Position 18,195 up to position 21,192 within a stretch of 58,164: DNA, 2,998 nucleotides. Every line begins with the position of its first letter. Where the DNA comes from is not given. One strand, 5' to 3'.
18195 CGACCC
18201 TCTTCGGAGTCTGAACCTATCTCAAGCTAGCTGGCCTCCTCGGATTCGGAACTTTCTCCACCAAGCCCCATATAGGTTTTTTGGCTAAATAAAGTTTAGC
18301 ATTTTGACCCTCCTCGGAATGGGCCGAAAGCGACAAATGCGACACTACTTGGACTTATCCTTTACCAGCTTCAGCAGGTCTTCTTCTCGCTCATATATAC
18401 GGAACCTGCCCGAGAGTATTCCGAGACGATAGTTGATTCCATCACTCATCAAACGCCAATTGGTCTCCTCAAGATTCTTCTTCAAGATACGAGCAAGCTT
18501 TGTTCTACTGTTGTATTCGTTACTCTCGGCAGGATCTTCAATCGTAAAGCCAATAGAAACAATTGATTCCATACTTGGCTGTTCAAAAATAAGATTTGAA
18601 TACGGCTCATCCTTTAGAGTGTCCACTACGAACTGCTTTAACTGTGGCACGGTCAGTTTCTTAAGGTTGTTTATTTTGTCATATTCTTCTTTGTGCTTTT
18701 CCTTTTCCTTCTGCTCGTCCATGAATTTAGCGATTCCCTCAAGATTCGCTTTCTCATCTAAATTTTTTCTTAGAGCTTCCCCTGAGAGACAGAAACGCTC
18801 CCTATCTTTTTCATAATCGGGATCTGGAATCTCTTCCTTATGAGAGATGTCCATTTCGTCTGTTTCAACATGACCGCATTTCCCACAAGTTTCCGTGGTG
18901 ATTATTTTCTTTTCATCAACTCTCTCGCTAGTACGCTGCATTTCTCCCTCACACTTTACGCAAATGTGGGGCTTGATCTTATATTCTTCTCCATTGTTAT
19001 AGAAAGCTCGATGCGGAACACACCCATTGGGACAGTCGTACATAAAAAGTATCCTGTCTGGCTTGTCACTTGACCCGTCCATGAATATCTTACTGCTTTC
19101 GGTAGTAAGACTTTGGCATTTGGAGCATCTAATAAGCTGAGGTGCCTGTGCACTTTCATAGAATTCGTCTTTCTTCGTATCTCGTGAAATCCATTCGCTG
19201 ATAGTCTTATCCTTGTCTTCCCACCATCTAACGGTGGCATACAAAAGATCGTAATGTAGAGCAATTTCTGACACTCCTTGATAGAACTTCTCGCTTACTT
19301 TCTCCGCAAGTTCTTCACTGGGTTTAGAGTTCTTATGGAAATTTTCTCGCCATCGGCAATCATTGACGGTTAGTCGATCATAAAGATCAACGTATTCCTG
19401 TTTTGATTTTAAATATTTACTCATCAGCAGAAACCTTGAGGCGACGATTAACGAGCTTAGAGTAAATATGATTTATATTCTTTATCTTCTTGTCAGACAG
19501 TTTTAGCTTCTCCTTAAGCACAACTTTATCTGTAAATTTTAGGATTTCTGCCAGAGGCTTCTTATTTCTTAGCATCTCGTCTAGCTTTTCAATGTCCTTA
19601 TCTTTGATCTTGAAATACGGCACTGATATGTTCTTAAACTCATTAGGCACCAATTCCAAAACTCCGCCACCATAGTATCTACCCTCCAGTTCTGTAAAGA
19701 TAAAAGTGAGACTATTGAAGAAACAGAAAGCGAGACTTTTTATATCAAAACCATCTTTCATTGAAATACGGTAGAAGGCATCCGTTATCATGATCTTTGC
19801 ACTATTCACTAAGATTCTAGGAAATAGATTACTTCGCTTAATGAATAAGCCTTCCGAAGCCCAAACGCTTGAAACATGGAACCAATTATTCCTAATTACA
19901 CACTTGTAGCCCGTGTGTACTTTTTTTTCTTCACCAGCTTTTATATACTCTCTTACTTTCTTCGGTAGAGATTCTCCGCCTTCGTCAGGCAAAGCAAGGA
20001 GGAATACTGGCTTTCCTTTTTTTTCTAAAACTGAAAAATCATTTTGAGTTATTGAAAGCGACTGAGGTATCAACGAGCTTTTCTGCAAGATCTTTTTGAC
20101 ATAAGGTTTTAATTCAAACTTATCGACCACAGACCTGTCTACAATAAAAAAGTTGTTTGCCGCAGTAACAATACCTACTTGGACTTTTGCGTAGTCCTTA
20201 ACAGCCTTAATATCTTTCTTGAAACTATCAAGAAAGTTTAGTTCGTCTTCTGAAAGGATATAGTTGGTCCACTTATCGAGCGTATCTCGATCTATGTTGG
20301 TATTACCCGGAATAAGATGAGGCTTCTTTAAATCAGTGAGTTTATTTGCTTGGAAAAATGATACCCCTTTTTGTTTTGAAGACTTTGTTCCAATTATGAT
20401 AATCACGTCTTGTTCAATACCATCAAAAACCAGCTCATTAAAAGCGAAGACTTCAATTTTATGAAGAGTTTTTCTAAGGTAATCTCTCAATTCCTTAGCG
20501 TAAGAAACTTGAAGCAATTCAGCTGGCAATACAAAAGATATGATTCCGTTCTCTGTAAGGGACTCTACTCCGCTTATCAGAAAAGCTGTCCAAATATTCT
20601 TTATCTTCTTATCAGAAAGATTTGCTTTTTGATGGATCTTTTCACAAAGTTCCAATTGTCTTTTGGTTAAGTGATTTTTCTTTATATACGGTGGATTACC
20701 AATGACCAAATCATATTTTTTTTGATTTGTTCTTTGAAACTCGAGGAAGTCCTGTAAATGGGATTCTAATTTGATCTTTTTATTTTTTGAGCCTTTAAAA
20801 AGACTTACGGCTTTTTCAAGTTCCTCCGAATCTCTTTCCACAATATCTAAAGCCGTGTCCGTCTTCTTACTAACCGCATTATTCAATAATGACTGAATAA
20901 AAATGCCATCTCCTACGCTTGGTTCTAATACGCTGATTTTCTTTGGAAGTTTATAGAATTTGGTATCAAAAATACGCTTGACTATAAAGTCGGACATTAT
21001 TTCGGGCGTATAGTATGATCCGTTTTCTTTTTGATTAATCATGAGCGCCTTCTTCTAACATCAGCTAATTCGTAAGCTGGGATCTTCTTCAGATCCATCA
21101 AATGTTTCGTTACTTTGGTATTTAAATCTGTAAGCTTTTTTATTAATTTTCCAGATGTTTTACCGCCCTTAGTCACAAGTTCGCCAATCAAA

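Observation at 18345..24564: Candidate new defence system: GHKL/histidine-kinase fusion + receiver + PtuB-type HNH + m6A methyltransferase + zinc-ribbon protein in one coupled operon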

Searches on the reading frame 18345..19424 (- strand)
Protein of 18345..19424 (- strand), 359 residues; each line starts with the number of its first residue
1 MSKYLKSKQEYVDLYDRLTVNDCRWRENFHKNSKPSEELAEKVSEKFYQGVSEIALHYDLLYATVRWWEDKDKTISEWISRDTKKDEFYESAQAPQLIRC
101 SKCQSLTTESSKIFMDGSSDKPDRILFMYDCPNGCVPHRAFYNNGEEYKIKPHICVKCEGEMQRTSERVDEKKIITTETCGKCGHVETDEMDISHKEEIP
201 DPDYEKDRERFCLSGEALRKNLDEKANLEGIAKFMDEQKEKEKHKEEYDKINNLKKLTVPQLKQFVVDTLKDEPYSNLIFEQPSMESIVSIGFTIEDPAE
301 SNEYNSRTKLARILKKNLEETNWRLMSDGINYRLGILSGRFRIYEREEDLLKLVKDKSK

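Call 3: search_protein_families(library=pfam, proteins=[window:18345-19424:-], max_evalue=0.01)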
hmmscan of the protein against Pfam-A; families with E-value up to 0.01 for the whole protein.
window:18345-19424:- (359 aa): 1 family
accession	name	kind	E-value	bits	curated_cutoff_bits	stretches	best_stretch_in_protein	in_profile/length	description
PF18551.6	TackOD1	-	0.005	16.9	32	1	52-189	33-159/188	Thaumarchaeal output domain 1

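Call 4: search_protein_families(library=padloc, proteins=[window:18345-19424:-], max_evalue=0.01)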
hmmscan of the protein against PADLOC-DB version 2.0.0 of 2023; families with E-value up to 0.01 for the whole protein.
window:18345-19424:- (359 aa): 0 families

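Call 5: search_protein_families(library=ncbifam, proteins=[window:18345-19424:-], max_evalue=0.01)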
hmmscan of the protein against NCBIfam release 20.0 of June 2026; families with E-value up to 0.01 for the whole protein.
window:18345-19424:- (359 aa): 0 families

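Call 21: search_protein_families(library=pfam, proteins=[window:18345-19424:-], max_evalue=10)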
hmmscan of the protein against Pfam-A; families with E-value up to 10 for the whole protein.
window:18345-19424:- (359 aa): 8 families
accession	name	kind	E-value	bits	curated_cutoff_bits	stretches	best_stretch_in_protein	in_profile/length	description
PF18551.6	TackOD1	-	0.005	16.9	32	1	52-189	33-159/188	Thaumarchaeal output domain 1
PF00684.25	DnaJ_CXXCXGXG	-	0.052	14.2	32.7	1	145-184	8-48/65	DnaJ central domain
PF13233.12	Complex1_LYR_2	-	0.16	13.1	22.3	0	217-250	30-61/80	Complex1_LYR-like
PF13717.11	Zn_ribbon_4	-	0.28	11.6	30.3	0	95-104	23-32/36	zinc-ribbon domain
PF12773.13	DZR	-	3.5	8.3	27.3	0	151-186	11-33/45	Double zinc ribbon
PF01783.29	Ribosomal_L32p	-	4.1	8.1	21.3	0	91-107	20-36/56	Ribosomal L32p protein family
PF07282.18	Cas12f1-like_TNB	-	4.2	8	26.3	1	157-187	11-38/60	Cas12f1-like, TNB domain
PF09855.14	Zn_ribbon_13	-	8.8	7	23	0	179-197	37-55/63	Nucleic-acid-binding protein containing Zn-ribbon domain (DUF2082)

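Call 50: find_homologous_proteins(query=window:18345-19424:-, max_evalue=0.001)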
Query window:18345-19424:- (359 aa): 648 proteins with E <= 0.001 among 2694 candidates; the best 120 are listed.
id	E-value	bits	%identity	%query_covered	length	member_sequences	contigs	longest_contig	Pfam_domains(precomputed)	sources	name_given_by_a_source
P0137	2.0e-240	815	100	100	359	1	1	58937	-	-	-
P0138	2.4e-183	627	76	98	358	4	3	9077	-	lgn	-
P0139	3.1e-179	614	73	99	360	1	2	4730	-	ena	-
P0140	1.1e-156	540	67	99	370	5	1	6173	-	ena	-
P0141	2.3e-149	515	64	100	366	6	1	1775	-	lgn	-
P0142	9.2e-149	513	64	98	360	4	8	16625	-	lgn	-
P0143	4.3e-147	508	62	100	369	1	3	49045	-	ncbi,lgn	ncbi:MAG: hypothetical protein ABL917_03220 [Parcubacteria group bacterium]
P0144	3.4e-143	495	62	99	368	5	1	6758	-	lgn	-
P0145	6.9e-141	488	62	98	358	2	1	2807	-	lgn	-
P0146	2.0e-140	486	59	100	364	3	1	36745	-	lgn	-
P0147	1.3e-138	480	60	99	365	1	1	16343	-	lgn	-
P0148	2.2e-131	456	57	99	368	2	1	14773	-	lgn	-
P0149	4.1e-131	455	61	94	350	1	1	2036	-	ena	-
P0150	2.8e-128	446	57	99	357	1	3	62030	-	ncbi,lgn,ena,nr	ncbi:MAG TPA: hypothetical protein PKA60_00570 [Candidatus Paceibacterota bacterium]|nr:hypothetical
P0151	5.8e-128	445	56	99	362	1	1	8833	-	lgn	-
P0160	3.8e-118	413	54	99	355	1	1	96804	-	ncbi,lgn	-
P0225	4.1e-92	327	45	99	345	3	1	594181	-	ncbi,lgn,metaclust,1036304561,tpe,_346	metaclust:\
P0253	2.4e-87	311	43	99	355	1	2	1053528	-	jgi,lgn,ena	-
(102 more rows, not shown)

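Call 51: find_encoding_contigs(protein=P0143, flank=5000, max_places=1)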
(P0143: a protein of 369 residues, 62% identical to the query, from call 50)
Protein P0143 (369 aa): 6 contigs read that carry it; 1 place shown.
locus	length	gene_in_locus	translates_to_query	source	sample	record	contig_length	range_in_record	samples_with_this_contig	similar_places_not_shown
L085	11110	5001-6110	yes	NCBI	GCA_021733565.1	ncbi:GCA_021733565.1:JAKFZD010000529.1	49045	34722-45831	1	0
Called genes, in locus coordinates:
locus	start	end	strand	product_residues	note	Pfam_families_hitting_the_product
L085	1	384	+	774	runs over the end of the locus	PF02463:SMC_N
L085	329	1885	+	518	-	PF11074:DUF2779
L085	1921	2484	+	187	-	-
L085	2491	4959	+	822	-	PF13087:AAA_12 (faint), PF00580:UvrD-helicase, PF13086:AAA_11 (faint), PF13245:AAA_19, PF13604:AAA_30 (faint), PF13361:UvrD_C, PF13538:UvrD_C_2 (faint), PF01396:Zn_ribbon_Top1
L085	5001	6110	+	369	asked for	-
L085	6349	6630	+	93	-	-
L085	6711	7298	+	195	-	PF13238:AAA_18 (faint), PF00406:ADK, PF02223:Thymidylate_kin (faint), PF13207:AAA_17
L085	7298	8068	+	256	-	PF00557:Peptidase_M24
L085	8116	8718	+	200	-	PF00334:NDK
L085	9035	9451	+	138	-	PF09997:DUF2238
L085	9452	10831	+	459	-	PF00753:Lactamase_B, PF12706:Lactamase_B_2 (weak), PF16661:Lactamase_B_6, PF23023:Anti-Pycsar_Apyc1, PF10996:Beta-Casp, PF07521:RMMBL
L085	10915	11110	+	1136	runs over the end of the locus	?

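Call 52: find_encoding_contigs(protein=P0160, flank=5000, max_places=1)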
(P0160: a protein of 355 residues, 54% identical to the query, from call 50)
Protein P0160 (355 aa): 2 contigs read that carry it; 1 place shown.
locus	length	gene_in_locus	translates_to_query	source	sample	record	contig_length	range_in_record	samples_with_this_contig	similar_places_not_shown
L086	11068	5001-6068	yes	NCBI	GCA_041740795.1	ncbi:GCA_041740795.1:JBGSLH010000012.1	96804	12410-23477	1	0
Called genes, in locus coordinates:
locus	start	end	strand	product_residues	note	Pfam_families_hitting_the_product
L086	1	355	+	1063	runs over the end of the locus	PF04313:HSDR_N, PF00270:DEAD (weak), PF04851:ResIII, PF18766:SWI2_SNF2, PF22679:T1R_D3-like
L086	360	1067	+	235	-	PF01863:YgjP-like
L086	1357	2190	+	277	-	PF01844:HNH (faint)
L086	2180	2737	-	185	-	PF13384:HTH_23 (weak), PF20901:Sf6_terminase (weak)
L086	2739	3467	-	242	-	PF01555:N6_N4_Mtase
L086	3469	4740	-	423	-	PF02195:ParB_N, PF01555:N6_N4_Mtase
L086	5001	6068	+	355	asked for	-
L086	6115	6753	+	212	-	-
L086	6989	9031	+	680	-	PF00270:DEAD (weak), PF04851:ResIII, PF18766:SWI2_SNF2 (weak), PF00271:Helicase_C, PF14311:DUF4379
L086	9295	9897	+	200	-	PF02661:Fic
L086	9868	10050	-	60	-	-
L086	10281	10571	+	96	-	PF13376:OmdA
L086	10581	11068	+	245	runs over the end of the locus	PF00657:Lipase_GDSL, PF13472:Lipase_GDSL_2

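Call 53: find_encoding_contigs(protein=P0225, flank=5000, max_places=1)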
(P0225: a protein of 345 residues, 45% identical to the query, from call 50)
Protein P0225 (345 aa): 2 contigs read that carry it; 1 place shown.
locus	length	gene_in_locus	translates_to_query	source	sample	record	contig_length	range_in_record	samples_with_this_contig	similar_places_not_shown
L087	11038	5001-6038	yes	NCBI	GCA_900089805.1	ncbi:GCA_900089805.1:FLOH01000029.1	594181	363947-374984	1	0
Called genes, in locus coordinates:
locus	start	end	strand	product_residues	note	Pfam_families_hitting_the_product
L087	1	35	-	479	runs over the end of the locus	PF17289:Terminase_6C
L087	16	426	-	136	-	-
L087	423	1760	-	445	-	PF02195:ParB_N, PF01555:N6_N4_Mtase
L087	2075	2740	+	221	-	PF01726:LexA_DNA_bind, PF00717:Peptidase_S24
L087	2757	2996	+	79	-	PF09954:DUF2188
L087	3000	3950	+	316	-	PF18144:SMODS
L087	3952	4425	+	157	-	PF18138:bacHORMA_1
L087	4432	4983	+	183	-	-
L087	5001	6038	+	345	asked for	-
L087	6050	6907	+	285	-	-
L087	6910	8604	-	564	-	PF00239:Resolvase, PF07508:Recombinase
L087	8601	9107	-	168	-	-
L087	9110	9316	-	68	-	PF12728:HTH_17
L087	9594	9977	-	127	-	-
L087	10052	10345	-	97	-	-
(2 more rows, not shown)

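Call 54: find_encoding_contigs(protein=P0253, flank=5000, max_places=1)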
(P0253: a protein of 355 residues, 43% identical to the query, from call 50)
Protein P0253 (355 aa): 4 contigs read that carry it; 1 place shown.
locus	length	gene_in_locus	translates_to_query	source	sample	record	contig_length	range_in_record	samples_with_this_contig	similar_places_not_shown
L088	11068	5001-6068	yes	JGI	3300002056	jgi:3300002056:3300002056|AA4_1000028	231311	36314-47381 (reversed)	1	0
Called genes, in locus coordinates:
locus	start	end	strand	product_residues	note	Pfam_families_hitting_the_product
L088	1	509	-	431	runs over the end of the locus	PF01420:Methylase_S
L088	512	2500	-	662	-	PF12161:HsdM_N, PF02384:N6_Mtase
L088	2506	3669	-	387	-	PF13784:Fic_N, PF02661:Fic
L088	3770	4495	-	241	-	PF07508:Recombinase, PF13408:Zn_ribbon_recom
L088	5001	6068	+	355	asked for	-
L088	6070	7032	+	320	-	-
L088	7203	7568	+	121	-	-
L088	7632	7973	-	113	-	-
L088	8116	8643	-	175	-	-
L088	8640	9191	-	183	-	-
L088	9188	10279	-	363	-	PF11104:PilM_2, PF14450:FtsA (faint), PF06723:MreB_Mbl (faint)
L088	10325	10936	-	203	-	PF09335:VTT_dom (weak)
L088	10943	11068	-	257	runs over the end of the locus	PF03652:RuvX, PF01588:tRNA_bind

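Call 75: search_protein_families(library=phrogs, proteins=[window:18345-19424:-], max_evalue=0.001)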
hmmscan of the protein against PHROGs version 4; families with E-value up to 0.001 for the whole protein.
window:18345-19424:- (359 aa): 0 families

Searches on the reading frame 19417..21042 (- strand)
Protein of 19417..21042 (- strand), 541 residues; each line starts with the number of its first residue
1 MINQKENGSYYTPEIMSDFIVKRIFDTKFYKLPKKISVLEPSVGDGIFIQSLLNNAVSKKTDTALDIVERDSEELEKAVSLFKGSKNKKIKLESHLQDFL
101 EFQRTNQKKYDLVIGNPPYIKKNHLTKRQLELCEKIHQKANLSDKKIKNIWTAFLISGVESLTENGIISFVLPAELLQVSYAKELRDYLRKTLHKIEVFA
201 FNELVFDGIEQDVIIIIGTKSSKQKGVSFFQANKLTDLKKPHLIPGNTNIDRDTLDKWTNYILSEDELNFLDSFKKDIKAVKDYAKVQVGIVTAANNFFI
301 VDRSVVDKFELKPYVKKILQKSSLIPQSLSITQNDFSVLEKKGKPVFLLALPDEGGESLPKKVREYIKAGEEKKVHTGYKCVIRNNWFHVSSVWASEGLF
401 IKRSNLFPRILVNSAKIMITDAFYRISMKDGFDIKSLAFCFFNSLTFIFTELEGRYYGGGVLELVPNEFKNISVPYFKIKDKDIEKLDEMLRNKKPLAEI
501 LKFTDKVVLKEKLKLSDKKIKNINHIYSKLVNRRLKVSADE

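Call 3: search_protein_families(library=pfam, proteins=[window:19417-21042:-], max_evalue=0.01)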
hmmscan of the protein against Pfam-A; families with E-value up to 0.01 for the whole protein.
window:19417-21042:- (541 aa): 5 families
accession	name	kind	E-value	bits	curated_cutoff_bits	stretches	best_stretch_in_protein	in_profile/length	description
PF22837.1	M_Eco57I_C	-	6.1e-41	141.1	27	1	256-493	4-241/283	Type II methyltransferase M.Eco57I, C-terminal domain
PF07669.17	Eco57I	-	2.1e-18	67.4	25.3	1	71-201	35-165/171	Eco57I restriction-modification methylase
PF02384.22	N6_Mtase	-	6.6e-12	45.8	20.4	1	4-241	22-256/311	N-6 DNA Methylase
PF05175.20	MTS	-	0.0064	16.6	23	0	59-127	52-116/170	Methyltransferase small domain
PF20473.4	MmeI_Mtase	-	0.0093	15.6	27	0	99-204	125-229/259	MmeI, DNA-methyltransferase domain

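Call 4: search_protein_families(library=padloc, proteins=[window:19417-21042:-], max_evalue=0.01)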
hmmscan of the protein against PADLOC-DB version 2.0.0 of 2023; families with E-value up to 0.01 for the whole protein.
window:19417-21042:- (541 aa): 32 families (the best 25 are shown)
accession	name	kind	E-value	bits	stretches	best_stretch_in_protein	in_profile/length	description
PDLC03267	MTase_II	-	9.9e-154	511.2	1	4-536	10-537/539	Type II methyltransferase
PDLC03301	MTase_II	-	1.9e-41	140.4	1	4-508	71-568/604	Type II methyltransferase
PDLC03331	MTase_II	-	1.2e-31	108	1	5-484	27-498/541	Type II methyltransferase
PDLC03226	MTase_II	-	2.1e-24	84.1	1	2-238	11-257/579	Type II methyltransferase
PDLC03335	MTase_II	-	1.3e-23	81.5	1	4-319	76-398/607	Type II methyltransferase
PDLC03328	MTase_II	-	7.1e-21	72.3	1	5-322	29-338/587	Type II methyltransferase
PDLC03612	REase_MTase_IIG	-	4.3e-19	66.2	1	106-303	803-1001/1247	Type IIG restriction enzyme-methyltransferase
PDLC03248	MTase_II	-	4.6e-18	63.3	1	6-311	8-307/521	Type II methyltransferase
PDLC04134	mad2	-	3.8e-17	60.3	1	6-260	269-482/492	mads_2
PDLC03227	MTase_II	-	1.2e-14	52.1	1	4-229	24-248/494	Type II methyltransferase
PDLC03313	MTase_II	-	1.8e-14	51.2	1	5-307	20-354/563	Type II methyltransferase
PDLC03366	MTase_II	-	3.2e-14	50.6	1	8-492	23-505/568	Type II methyltransferase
PDLC03338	MTase_II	-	1.6e-13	48.2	1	103-290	239-420/604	Type II methyltransferase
PDLC03347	MTase_II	-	4.1e-13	46.9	1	5-217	6-197/488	Type II methyltransferase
PDLC03293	MTase_II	-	3.5e-12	43.8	1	4-234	13-220/427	Type II methyltransferase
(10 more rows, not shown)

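Call 5: search_protein_families(library=ncbifam, proteins=[window:19417-21042:-], max_evalue=0.01)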
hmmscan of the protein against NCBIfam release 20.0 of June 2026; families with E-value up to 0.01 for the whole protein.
window:19417-21042:- (541 aa): 7 families
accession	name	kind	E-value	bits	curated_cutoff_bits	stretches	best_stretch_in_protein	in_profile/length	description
TIGR02987.1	met_A_Alw26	exception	6e-19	68.2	353.5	1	5-232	1-257/523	Alw26I/Eco31I/Esp3I family type II restriction adenine-specific DNA-methyltransferase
NF033452.1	BREX_1_MTaseX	exception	1e-09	36.9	500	1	59-231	457-624/1210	BREX-1 system adenine-specific DNA-methyltransferase PglX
NF047853.1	tRm6a37MtseTrmN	equivalog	2.3e-08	34.1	350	1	56-177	62-173/244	tRNA(1)(Val) (adenine(37)-N(6))-methyltransferase TrmN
NF033455.1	BREX_6_MTaseX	exception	6.2e-06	24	900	1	103-234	547-676/1319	BREX-6 system adenine-specific DNA-methyltransferase PglX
TIGR03534.1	RF_mod_PrmC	equivalog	7.9e-05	22.2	199.1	1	63-131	116-178/253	peptide chain release factor N(5)-glutamine methyltransferase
TIGR00536.1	hemK_fam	subfamily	0.00029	20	115.5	1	102-129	175-202/286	HemK family protein methyltransferase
TIGR03533.1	L3_gln_methyl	equivalog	0.00067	19.1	229.7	1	102-134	182-214/284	50S ribosomal protein L3 N(5)-glutamine methyltransferase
